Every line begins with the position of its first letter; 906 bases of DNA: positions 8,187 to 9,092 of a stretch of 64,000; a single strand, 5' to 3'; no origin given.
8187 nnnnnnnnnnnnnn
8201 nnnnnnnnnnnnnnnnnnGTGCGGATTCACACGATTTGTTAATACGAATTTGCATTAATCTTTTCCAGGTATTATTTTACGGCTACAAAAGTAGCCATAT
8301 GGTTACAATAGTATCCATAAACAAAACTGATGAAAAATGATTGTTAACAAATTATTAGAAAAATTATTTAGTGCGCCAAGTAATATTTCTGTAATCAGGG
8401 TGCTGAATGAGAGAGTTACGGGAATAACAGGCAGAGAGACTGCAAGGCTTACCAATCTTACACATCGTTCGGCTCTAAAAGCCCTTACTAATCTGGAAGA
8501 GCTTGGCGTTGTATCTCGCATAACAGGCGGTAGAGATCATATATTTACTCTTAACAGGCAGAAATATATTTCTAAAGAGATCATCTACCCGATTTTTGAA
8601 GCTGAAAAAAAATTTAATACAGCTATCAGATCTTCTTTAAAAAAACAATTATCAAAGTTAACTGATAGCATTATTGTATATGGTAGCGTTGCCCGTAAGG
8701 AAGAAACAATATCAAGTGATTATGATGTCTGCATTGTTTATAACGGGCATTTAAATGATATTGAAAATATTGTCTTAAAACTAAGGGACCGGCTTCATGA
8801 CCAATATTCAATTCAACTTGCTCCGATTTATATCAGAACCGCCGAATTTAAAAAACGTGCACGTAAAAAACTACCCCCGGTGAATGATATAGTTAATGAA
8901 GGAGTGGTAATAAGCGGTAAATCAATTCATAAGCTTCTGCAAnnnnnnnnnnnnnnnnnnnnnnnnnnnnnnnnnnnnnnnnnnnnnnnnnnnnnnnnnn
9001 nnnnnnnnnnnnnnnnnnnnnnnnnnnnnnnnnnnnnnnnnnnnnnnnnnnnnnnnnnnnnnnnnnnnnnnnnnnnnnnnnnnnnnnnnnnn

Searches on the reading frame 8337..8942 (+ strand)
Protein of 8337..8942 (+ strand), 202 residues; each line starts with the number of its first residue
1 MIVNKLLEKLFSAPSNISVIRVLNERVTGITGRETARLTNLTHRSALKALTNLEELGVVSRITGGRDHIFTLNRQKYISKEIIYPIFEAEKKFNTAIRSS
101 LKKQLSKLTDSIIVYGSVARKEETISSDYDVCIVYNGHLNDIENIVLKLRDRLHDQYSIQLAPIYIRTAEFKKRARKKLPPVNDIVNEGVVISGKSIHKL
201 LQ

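Call 8: search_protein_families(library=pfam, proteins=[window:8337-8942:+], max_evalue=0.001)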
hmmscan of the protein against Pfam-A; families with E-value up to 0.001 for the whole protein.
window:8337-8942:+ (202 aa): 3 families
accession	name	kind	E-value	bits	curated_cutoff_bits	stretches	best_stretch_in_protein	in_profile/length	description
PF01909.29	NTP_transf_2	-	2.6e-08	34.6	21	1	101-165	8-75/93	Nucleotidyltransferase domain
PF18765.7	Polbeta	-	5.5e-07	30.1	26.9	1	110-162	14-67/93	Polymerase beta, Nucleotidyltransferase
PF03445.19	DUF294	-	0.00017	21.9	21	1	111-153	51-94/138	Putative nucleotidyltransferase DUF294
